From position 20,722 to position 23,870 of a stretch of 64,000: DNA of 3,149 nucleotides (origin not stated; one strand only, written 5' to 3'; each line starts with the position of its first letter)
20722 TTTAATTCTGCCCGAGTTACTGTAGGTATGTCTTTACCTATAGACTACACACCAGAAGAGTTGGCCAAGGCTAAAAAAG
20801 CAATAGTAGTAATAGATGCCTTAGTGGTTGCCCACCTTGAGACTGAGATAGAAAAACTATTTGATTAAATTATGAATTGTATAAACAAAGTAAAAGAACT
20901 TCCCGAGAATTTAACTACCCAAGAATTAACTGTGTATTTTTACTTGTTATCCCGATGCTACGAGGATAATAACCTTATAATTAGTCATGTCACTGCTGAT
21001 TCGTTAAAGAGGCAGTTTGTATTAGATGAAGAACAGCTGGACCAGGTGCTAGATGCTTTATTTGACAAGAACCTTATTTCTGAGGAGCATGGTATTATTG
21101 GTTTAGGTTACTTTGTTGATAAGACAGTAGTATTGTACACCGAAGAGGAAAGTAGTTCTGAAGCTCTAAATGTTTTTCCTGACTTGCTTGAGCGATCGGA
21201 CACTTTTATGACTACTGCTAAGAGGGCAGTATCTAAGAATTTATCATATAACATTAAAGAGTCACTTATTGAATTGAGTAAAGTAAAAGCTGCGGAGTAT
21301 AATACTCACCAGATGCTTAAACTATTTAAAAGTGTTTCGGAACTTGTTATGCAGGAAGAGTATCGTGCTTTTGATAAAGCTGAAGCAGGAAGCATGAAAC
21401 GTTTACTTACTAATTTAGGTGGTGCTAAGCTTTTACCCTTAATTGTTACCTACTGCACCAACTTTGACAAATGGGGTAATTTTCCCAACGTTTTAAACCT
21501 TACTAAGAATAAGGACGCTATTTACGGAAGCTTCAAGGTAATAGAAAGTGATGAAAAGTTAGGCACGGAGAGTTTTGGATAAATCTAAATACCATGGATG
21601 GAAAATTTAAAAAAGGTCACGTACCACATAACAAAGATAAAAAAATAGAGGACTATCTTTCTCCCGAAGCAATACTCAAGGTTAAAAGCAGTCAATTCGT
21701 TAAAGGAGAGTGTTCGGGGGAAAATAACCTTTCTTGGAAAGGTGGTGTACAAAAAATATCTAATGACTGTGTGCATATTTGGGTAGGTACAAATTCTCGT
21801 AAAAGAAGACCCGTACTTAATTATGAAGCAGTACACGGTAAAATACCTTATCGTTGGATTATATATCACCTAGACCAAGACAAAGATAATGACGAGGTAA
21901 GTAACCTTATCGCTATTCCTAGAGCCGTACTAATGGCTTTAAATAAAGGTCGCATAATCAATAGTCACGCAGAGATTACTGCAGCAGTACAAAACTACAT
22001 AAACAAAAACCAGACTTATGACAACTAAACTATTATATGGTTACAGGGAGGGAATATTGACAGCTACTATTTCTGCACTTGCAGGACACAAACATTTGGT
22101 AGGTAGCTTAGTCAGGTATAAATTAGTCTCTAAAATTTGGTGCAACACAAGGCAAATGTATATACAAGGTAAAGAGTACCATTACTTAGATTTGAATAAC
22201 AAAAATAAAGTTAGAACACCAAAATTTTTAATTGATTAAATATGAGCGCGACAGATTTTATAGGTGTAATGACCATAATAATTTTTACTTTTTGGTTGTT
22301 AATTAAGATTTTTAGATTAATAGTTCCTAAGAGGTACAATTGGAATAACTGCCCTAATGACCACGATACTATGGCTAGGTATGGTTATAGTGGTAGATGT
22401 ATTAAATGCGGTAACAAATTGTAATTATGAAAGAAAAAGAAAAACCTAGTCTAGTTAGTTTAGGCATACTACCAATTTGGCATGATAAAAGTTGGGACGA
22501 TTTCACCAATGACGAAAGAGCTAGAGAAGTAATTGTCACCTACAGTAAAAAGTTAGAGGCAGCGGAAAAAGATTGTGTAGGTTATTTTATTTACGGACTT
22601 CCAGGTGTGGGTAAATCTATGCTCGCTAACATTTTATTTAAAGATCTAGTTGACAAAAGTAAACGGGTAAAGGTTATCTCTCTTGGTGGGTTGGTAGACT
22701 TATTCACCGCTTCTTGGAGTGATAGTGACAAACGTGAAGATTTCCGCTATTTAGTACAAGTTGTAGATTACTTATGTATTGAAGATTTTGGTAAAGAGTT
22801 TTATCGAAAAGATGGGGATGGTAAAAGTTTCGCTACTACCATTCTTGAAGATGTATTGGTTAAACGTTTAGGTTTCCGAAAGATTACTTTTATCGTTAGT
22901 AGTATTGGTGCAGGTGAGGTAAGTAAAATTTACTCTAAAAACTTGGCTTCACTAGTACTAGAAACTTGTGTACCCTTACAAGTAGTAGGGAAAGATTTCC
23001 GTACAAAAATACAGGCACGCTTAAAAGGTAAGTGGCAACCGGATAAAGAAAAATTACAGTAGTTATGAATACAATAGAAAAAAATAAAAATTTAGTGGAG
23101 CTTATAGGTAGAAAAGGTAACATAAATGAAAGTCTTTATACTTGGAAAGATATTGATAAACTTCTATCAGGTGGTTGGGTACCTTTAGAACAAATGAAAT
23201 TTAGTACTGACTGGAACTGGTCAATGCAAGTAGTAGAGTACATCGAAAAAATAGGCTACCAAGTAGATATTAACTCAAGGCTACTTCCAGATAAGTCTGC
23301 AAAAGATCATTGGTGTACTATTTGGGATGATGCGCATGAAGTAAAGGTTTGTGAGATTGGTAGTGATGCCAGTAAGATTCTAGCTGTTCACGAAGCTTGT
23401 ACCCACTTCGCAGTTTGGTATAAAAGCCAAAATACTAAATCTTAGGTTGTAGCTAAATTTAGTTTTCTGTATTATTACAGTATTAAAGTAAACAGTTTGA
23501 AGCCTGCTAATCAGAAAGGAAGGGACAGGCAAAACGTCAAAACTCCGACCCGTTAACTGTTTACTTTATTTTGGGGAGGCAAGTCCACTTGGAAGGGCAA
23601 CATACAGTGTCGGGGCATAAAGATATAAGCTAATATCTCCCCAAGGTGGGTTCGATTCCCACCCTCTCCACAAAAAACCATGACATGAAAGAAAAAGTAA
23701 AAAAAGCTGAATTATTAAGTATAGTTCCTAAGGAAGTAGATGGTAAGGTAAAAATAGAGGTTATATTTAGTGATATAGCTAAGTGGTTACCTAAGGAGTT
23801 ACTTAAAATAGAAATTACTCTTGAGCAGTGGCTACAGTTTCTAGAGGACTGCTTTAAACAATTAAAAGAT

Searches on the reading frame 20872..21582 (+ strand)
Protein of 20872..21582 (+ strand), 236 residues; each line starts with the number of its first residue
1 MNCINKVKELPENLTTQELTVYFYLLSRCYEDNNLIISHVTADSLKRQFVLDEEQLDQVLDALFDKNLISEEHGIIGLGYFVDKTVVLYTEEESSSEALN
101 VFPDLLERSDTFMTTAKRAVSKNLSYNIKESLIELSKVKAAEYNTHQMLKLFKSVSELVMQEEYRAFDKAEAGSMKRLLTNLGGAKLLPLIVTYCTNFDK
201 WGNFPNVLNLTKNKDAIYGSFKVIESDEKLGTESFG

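Call 44: search_protein_families(library=pfam, proteins=[window:20872-21582:+], max_evalue=0.01)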
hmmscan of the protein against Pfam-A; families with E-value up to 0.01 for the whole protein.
window:20872-21582:+ (236 aa): 1 family
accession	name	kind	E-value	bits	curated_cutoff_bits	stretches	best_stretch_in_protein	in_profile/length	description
PF14297.12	Lin1244_N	-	0.00054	21.1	25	1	5-72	12-82/95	Lin1244/Lin1753-like, N-terminal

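Call 105: search_dna_similar(query=window:20872-21579:+, collection=phages, mode=protein, max_rows=15, max_evalue=0.01)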
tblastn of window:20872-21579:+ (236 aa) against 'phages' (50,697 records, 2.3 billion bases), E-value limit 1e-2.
No match.

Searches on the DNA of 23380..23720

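Call 124: search_rna_families(source=window, start=23380, end=23720, threshold=evalue, max_evalue=1, show_alignments=1)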
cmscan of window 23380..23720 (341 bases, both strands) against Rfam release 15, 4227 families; matches with E-value up to 1: 2.
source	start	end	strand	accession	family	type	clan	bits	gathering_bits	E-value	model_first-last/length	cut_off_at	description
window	23573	23673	+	RF00023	tmRNA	Gene;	CL00001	24.8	47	2.2e-08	1-374/374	no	transfer-messenger RNA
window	23630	23670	-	RF04351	Plastid-psbl-rps4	Cis-reg;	-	21.1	68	0.04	1-53/53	no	Plastid-psbl-rps4 3UTR RNA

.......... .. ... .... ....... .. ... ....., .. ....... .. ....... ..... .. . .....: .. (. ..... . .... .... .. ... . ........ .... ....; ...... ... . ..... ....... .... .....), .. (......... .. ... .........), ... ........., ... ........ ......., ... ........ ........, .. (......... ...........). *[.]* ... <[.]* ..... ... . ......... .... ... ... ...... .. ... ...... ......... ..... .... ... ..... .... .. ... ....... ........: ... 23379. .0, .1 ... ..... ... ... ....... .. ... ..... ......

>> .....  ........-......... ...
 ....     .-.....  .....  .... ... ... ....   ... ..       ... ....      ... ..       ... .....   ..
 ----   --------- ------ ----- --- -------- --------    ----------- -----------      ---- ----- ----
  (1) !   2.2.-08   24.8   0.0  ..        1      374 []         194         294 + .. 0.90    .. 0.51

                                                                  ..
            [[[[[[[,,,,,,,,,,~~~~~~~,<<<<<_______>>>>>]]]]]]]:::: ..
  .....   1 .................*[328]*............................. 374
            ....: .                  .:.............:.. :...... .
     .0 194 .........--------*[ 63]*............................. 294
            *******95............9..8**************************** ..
